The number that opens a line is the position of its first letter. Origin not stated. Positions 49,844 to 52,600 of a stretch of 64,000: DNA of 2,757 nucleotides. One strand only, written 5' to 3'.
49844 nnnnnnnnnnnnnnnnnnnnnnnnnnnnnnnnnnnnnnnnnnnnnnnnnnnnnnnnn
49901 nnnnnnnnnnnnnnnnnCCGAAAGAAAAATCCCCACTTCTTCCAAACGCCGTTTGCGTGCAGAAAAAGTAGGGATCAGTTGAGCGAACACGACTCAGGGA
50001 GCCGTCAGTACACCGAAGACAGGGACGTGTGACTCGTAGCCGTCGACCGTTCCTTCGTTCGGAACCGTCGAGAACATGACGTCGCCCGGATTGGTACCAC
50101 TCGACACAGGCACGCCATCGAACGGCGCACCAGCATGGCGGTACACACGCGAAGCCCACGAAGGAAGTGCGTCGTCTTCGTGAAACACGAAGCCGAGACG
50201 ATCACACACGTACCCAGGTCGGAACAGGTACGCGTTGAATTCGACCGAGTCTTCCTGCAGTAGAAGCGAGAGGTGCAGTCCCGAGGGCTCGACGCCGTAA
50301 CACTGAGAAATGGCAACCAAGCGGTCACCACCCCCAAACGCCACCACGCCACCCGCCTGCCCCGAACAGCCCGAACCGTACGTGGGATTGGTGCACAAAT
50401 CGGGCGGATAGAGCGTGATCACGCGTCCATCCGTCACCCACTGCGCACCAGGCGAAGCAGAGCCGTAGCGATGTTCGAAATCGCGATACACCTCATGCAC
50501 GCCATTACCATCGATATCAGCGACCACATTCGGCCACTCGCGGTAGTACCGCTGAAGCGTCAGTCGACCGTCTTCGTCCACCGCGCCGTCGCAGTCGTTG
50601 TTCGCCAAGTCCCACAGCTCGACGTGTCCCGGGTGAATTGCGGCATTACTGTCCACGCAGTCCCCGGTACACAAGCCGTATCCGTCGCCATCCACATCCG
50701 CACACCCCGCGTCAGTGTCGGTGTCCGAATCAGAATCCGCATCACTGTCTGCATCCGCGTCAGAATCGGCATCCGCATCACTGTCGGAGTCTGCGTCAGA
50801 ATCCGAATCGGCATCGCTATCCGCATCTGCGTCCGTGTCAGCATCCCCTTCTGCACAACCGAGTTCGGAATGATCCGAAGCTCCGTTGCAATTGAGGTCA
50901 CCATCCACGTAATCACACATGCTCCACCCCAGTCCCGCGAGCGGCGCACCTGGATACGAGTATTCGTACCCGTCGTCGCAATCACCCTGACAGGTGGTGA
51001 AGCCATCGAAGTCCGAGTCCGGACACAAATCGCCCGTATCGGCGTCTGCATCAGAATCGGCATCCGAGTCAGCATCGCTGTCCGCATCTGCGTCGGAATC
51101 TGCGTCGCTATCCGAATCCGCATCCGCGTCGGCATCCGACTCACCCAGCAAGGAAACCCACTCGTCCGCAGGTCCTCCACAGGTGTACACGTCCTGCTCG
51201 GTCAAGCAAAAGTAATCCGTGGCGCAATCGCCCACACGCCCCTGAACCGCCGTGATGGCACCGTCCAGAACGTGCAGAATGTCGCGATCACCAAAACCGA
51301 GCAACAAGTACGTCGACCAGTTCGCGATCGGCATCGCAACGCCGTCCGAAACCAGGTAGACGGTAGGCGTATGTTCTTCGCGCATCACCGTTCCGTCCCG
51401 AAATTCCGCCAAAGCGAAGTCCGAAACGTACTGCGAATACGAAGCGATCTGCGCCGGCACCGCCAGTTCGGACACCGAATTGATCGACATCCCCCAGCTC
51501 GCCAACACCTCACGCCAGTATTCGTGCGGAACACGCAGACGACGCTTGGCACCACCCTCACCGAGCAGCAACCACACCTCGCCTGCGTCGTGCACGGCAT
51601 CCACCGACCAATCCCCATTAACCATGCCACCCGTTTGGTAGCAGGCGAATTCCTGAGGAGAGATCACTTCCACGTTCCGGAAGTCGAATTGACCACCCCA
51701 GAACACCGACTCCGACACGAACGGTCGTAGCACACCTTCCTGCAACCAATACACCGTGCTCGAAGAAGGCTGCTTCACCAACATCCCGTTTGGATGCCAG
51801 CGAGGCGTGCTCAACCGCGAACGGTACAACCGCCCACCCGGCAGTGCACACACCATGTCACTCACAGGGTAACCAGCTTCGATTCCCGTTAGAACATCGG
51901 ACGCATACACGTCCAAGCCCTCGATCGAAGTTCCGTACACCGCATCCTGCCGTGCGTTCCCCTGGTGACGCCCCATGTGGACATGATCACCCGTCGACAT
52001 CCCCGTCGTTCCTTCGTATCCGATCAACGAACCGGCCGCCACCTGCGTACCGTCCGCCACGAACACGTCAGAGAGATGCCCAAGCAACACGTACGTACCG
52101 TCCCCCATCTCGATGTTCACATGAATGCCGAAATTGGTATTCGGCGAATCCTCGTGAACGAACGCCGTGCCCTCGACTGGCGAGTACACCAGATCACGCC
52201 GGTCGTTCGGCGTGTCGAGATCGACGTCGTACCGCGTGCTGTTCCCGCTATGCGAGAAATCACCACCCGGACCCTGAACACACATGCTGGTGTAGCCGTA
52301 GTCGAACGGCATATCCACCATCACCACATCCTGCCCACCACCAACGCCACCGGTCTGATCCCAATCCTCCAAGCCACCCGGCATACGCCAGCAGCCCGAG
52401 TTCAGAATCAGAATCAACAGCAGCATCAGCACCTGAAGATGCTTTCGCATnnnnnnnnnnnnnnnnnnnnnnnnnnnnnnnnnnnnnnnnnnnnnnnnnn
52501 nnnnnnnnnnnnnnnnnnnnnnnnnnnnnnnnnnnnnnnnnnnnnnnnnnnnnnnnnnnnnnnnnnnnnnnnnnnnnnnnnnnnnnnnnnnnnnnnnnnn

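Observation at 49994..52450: GC-rich, probably horizontally acquired M23 peptidase with poly-(Asp-Ser/Ala) tracts and myxobacterial-type Cys-rich metal-binding repeats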

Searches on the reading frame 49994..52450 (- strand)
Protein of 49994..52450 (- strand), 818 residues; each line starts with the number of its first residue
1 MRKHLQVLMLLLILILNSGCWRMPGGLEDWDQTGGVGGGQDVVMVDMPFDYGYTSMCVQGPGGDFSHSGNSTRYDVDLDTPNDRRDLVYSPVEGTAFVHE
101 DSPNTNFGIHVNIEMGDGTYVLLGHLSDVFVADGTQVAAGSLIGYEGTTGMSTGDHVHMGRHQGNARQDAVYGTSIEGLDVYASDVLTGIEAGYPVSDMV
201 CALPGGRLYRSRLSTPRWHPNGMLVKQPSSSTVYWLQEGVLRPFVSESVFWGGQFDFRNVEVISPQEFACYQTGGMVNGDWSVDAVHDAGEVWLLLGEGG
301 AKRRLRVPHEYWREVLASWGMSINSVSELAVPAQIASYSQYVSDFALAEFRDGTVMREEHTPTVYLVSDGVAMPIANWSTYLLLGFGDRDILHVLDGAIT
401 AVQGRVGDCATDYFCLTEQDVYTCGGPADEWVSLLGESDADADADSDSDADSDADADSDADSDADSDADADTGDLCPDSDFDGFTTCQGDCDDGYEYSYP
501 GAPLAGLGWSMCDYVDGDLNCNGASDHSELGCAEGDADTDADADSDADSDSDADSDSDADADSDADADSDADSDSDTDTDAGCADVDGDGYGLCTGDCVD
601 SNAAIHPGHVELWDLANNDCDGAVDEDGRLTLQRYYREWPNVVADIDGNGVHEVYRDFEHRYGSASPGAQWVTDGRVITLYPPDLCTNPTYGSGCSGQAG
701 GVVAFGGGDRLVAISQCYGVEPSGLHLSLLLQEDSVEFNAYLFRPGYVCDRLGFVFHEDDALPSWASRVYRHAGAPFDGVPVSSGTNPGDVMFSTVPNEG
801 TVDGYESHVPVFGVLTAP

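Call 4: search_protein_families(library=pfam, proteins=[window:49994-52450:-], max_evalue=1)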
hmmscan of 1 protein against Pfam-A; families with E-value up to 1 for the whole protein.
window:49994-52450:- (818 aa): 1 family
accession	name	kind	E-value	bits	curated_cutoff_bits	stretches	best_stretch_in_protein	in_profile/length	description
PF01551.29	Peptidase_M23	-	2.9e-13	50.3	28.7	1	84-167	12-93/96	Peptidase family M23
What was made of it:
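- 51911..52318 (-): M23 (LytM/lysostaphin-type) catalytic domain, aa ~45-180. Pfam PF01551 matches aa 84-167 (call 4).
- On Peptidase family M23 (PF01551): 50.3 bits against a gathering score of 28.7, aa 84-167 (call 4).
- Checked: Peptidase_M23 matches aa 84-167, E 2.9e-13, 50.3 bits against a cut-off of 28.7 (call 4).
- Pfam M23 scores above its cut-off (call 4).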

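Call 5: search_protein_families(library=ncbifam, proteins=[window:49994-52450:-], max_evalue=1)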
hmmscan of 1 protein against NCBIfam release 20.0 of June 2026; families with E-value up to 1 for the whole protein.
window:49994-52450:- (818 aa): 12 families
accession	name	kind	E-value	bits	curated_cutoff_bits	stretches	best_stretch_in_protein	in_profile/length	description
NF012181.0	MSCRAMM_SdrD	exception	3.3e-15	54.6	2500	1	438-587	1140-1289/1379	MSCRAMM family adhesin SdrD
NF033845.1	MSCRAMM_ClfB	exception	1.5e-14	52.9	999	1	437-587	629-783/871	MSCRAMM family adhesin clumping factor ClfB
NF052529.1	PG_M23_Pgp6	exception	2e-09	36.6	600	1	99-160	357-418/452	peptidoglycan metallopeptidase Pgp6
NF033609.2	MSCRAMM_ClfA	exception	1.8e-08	32.6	1150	1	438-582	674-815/934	MSCRAMM family adhesin clumping factor ClfA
NF000535.3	MSCRAMM_SdrC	exception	2.2e-08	32.6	1700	1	438-582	756-905/963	MSCRAMM family adhesin SdrC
NF052336.1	PdgHdaseHSB100310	equivalog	5.9e-08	32.4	500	1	69-164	51-144/316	peptidoglycan hydrolase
NF052530.1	Heli_ShapePgp3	exception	8.9e-06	25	300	1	108-165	198-255/270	peptidoglycan metallopeptidase Pgp3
NF008652.0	PRK11649.1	equivalog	0.00034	19.4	341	1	105-159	341-395/439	murein DD-endopeptidase MepM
NF053825.1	PdgNdpepShyA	equivalog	0.00065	18.5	700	1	110-159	329-378/425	peptidoglycan DD-endopeptidase ShyA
NF033849.1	ser_rich_anae_1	subfamily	0.0044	14.4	650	1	440-576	248-564/1163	serine-rich protein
NF053824.1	PdgNdpepShyC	equivalog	0.059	12.2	700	1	96-159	315-378/429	peptidoglycan DD-endopeptidase ShyC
NF008644.1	PRK11637.1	equivalog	0.33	9.9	270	1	107-166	316-376/385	murein hydrolase activator EnvC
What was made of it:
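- On T4SS-associated cell-wall hydrolase (VirB1 / PrgK / TraG class): No SLT, CHAP or lysozyme family hit in Pfam or NCBIfam (calls 4, 5).
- On MSCRAMM Ser-Asp repeat adhesins: The only matches are low-complexity ones at 33-55 bits against cut-offs of 999-2500 (call 5).
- Closest known: VirB1 of Agrobacterium-type T4SSs. Different: There is no sequence or fold relationship (calls 4, 5).
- Closest known: Ser-Asp repeat stalks of staphylococcal MSCRAMMs. Same: They give low-complexity HMM matches (call 5).
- Closest known: Ser-Asp repeat stalks of staphylococcal MSCRAMMs. Different: Scores are far below the family cut-offs: 54.6 bits against 2500 for SdrD (call 5).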

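Call 7: find_encoding_contigs(protein=window:49994-52450:-, flank=10000, max_places=6)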
Protein window:49994-52450:- (818 aa): 1 contig read that carries it; 1 place shown.
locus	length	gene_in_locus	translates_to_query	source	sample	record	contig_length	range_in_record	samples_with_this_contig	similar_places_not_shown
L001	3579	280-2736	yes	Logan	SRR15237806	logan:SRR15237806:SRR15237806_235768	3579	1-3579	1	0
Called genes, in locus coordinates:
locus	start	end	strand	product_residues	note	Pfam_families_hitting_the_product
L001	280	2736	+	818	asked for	-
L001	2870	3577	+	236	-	?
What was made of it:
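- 49994..52450 (-): M23 lipoprotein gene (818 aa), first gene of the T4SS-like cluster. An identical protein lies on an independent Logan contig (call 7).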

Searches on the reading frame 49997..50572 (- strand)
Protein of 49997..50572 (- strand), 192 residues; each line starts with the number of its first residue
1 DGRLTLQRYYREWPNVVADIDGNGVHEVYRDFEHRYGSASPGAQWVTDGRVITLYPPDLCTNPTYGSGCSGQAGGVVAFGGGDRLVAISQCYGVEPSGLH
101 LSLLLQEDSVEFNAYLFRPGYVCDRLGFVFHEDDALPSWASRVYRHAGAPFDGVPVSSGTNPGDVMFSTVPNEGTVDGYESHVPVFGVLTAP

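Call 17: search_protein_families(library=pfam, proteins=[window:49997-50569:-], max_evalue=1)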
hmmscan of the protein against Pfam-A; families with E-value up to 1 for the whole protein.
seq(191 aa): 0 families

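Call 30: find_homologous_proteins(query=window:49997-50569:-, max_evalue=0.01)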
Query seq(191 aa): 212 candidates shared short words with the query, none scored E <= 0.01.
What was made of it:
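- Tried and rejected: A word-indexed search with the C-terminal domain alone found nothing (call 30).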

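Call 47: search_protein_representatives(protein=window:49997-50572:-)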
Query: 192 residues. Proteins with E-value up to 0.001 (for the whole library): 29; up to 1e-10: 15; up to 1e-30: 4. The best 29 are listed.
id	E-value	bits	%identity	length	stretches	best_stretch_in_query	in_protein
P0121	3.4e-57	209.8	59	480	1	2-191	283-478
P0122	4.2e-43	163.7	52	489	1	1-191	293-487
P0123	6.1e-38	146.9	51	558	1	4-189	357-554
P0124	4.5e-35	137.5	50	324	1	1-170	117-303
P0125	2.1e-27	112.4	42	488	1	14-188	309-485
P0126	1.3e-22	96.8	42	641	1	5-188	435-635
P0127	6.3e-19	84.7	42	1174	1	30-189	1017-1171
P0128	8.8e-18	81.0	45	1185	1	30-183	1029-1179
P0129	3.5e-15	72.5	36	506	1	2-177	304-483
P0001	4.9e-15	72.0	38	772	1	28-173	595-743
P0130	2.5e-13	66.4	35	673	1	30-152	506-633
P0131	3.0e-13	66.2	41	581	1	30-176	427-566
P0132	5.3e-12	62.1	39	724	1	30-137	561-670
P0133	7.4e-12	61.6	39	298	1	30-186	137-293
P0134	5.2e-11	58.9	34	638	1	31-177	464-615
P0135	1.4e-10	57.4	39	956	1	30-168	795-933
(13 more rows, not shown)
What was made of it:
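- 49997..50572 (-): Beta-rich C-terminal domain (aa 627-818) of unassigned fold; a C-terminal module shared with other secreted wall hydrolases. 29 homologues in 1.84 billion representatives; in every listed hit but one the match ends within about 35 residues of the C-terminus (call 47).
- Tried and rejected: The exhaustive HMMER search was needed (call 47).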

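Call 48: search_protein_families(library=pfam, proteins=[P0121, P0122, P0123, P0124, P0125, P0126, P0127, P0129, P0130, P0135], max_evalue=0.001)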
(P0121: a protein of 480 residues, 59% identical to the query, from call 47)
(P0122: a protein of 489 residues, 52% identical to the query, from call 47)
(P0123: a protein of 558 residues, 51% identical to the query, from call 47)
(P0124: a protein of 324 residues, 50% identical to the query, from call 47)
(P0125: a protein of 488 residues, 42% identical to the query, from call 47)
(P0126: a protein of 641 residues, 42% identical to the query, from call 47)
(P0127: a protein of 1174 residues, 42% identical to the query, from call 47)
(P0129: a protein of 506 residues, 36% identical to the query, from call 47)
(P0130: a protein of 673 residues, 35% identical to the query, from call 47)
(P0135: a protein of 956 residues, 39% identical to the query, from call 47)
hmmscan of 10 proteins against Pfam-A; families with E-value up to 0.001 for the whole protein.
P0121 (480 aa): 0 families

P0122 (489 aa): 0 families

P0123 (558 aa): 1 family
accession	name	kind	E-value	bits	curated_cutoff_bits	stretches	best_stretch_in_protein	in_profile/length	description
PF11617.13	Cu-binding_MopE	-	6.6e-12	45.9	27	2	324-352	1-29/30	Putative metal-binding motif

P0124 (324 aa): 1 family
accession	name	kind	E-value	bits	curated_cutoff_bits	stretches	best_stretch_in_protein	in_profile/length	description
PF11617.13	Cu-binding_MopE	-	5e-08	33.5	27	1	87-116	1-30/30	Putative metal-binding motif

P0125 (488 aa): 1 family
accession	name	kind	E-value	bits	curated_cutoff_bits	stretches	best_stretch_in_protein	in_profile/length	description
PF11617.13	Cu-binding_MopE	-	5.9e-16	58.8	27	2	198-226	1-29/30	Putative metal-binding motif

P0126 (641 aa): 1 family
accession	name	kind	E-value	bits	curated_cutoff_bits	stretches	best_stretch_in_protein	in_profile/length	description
PF11617.13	Cu-binding_MopE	-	1.6e-11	44.6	27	3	401-429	1-29/30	Putative metal-binding motif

P0127 (1174 aa): 3 families
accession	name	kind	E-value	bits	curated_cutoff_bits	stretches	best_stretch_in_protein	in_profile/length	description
PF05257.22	CHAP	-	5.4e-15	56.1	26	1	224-319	4-81/81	CHAP domain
PF01464.25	SLT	-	2.5e-11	43.6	21.3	1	457-574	1-98/117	Transglycosylase SLT domain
PF11617.13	Cu-binding_MopE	-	4.8e-06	27.2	27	1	975-1001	4-30/30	Putative metal-binding motif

P0129 (506 aa): 1 family
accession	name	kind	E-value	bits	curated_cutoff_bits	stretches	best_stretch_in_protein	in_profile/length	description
PF11617.13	Cu-binding_MopE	-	1.9e-10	41.3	27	2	270-298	1-29/30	Putative metal-binding motif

P0130 (673 aa): 5 families
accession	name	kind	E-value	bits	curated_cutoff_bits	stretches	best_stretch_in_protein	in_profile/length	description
PF11617.13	Cu-binding_MopE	-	1.2e-09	38.7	27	1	461-490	1-30/30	Putative metal-binding motif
PF13688.12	Reprolysin_5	-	3e-06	28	27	1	161-240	95-172/196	Metallo-peptidase family M12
PF05572.19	Peptidase_M43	-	1.1e-05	25.9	23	1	207-299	68-135/152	Pregnancy-associated plasma protein-A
PF13948.11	DUF4215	-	0.00023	21.8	27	1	30-58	20-47/47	Domain of unknown function (DUF4215)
PF13574.12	Reprolysin_2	-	0.00028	21.2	27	1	157-238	72-154/195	Metallo-peptidase family M12B Reprolysin-like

P0135 (956 aa): 1 family
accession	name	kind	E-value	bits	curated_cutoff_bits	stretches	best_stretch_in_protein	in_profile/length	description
PF05257.22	CHAP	-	3.9e-05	24.5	26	1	228-291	26-80/81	CHAP domain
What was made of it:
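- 49997..50572 (-): Partner domains are CHAP+SLT, CHAP, and M12/M43 peptidase, mostly with a preceding MopE motif (call 48).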

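Call 52: find_encoding_contigs(protein=P0121, flank=8000, max_places=2)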
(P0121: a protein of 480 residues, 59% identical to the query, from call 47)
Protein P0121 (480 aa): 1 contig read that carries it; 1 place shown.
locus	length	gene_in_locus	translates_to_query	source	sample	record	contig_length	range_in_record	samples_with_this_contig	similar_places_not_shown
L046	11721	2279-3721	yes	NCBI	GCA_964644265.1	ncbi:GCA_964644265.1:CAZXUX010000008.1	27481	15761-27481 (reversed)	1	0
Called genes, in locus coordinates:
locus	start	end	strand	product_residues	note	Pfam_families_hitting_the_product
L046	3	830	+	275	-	?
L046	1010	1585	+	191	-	-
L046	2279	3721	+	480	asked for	-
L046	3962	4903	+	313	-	-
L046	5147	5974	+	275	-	-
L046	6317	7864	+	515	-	PF04932:Wzy_C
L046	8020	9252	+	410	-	PF13439:Glyco_transf_4, PF13579:Glyco_trans_4_4, PF20706:GT4-conflict, PF00534:Glycos_transf_1, PF13692:Glyco_trans_1_4, PF13524:Glyco_trans_1_2 (weak)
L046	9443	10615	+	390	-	PF20706:GT4-conflict (faint), PF13439:Glyco_transf_4, PF13579:Glyco_trans_4_4, PF00534:Glycos_transf_1, PF13692:Glyco_trans_1_4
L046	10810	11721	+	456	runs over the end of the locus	PF00963:Cohesin (weak)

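Call 53: find_encoding_contigs(protein=P0127, flank=8000, max_places=2)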
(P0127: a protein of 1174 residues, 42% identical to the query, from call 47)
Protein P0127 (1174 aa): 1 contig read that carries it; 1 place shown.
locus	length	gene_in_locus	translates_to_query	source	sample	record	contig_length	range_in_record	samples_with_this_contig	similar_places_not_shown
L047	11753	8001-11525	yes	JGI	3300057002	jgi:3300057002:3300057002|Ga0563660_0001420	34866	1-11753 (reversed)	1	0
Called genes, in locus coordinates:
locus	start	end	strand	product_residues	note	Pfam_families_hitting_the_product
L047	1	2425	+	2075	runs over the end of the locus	PF11617:Cu-binding_MopE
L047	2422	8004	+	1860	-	PF00526:Dicty_CTDC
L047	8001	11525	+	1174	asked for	PF05257:CHAP, PF01464:SLT, PF11617:Cu-binding_MopE (weak)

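Call 60: predict_structure(alignment_id=A5)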
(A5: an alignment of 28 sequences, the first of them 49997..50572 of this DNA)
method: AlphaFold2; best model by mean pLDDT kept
length: 192 residues; sequences in the alignment: 28
mean_pLDDT: 94.9   pTM: 0.90
mean pLDDT of the five models: 94.9, 94.8, 94.7, 94.3, 93.6
residues with pLDDT >= 90: 168; 70-90: 23; 50-70: 1; < 50: 0
segments of 3 or more residues with pLDDT < 50: none
pLDDT, mean of each block of 10 residues (from residue 1): 93 97 95 98 97 96 89 90 93 98 98 98 98 93 97 91 96 93 96 72
secondary structure, 60 per line:
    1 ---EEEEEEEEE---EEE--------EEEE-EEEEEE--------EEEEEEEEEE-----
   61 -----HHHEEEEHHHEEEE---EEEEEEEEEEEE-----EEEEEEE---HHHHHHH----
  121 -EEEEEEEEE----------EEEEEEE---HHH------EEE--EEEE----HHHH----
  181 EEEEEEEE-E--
elements in order: E4-12 E16-18 E27-30 E32-37 E46-55 E69-72 E76-79 E83-94 E100-106 H110-116 E122-130 E141-147 E160-162 E165-168 H173-176 E181-188
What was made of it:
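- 49997..50572 (-): AF2 pLDDT is 94.9 (call 60).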

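Call 69: fold_search(model_id=the predicted structure, library=pdb)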
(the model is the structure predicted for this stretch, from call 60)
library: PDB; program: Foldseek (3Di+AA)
matches with E <= 10: 74; with E <= 0.001: 0
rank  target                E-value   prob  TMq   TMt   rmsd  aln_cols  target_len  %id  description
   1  9uj0_A                1.1e+00  0.15  0.30  0.16   9.6       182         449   10  Structure of Aegerolysin-L pore (released 2025-06-18)
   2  5mya_B                2.2e+00  0.01  0.12  0.12  21.1       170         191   10  Homodimerization of Tie2 Fibronectin-like domains 1-3 in space group C2 (released 2017-04-26)
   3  8a16_A                2.8e+00  0.01  0.11  0.09  22.9       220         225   11  Human PTPRM domains FN3-4, in spacegroup P212121 (released 2023-03-15)
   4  8of7_A                3.1e+00  0.01  0.12  0.15  16.6       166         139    9  Cyc15 Diels Alderase (released 2023-06-21)
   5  1ayr_A                3.1e+00  0.01  0.12  0.08  18.7       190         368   13  ARRESTIN FROM BOVINE ROD OUTER SEGMENTS (released 1998-11-25)
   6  9nk2                  3.2e+00  0.03  0.14  0.17  13.5       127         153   12  Prenylated-FMN maturase PhdC from Mycolicibacterium fortuitum bound to prenylated flavin mononucleotide (released 2026-02-18)
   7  9gqu_B                4.0e+00  0.10  0.17  0.16   7.8        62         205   19  Crystal structure of NtcA from S. elongatus in apo form A2 (released 2025-03-12)
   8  6wpx_B                4.0e+00  0.02  0.19  0.11  15.4       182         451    9  Crystal structure of Bacillus licheniformis lipase BlEst2 in propetide form (released 2021-06-09)
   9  8a16_B                4.0e+00  0.01  0.12  0.10  22.7       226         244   13  Human PTPRM domains FN3-4, in spacegroup P212121 (released 2023-03-15)
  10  6vn2_B                4.4e+00  0.01  0.15  0.10  19.7       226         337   10  USP7 IN COMPLEX WITH LIGAND COMPOUND 18 (released 2020-04-29)
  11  4lxc_C                4.4e+00  0.01  0.10  0.09  23.7       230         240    8  The antimicrobial peptidase lysostaphin from Staphylococcus simulans (released 2014-07-09)
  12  9nk3                  4.9e+00  0.02  0.14  0.17  13.5       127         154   13  Prenylated-FMN maturase PhdC E45A mutant from Mycolicibacterium fortuitum (apo) (released 2026-02-18)
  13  9o5m_A                5.2e+00  0.02  0.14  0.17  13.5       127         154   13  Prenylated-FMN maturase PhdC from Mycolicibacterium fortuitum bound to prenylated flavin mononucleotide in the P1 spac (released 2026-02-18)
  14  9nk4                  5.5e+00  0.02  0.15  0.18  13.5       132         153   11  Prenylated-FMN maturase PhdC E45A mutant from Mycolicibacterium fortuitum bound to flavin mononucleotide (released 2026-02-18)
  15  6wpx_A                5.5e+00  0.02  0.18  0.10  15.8       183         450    9  Crystal structure of Bacillus licheniformis lipase BlEst2 in propetide form (released 2021-06-09)
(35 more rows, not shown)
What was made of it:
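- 49997..50572 (-): Foldseek against PDB finds nothing significant (call 69).
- Tried and rejected: Foldseek against PDB gave nothing for the C-terminal domain (call 69).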
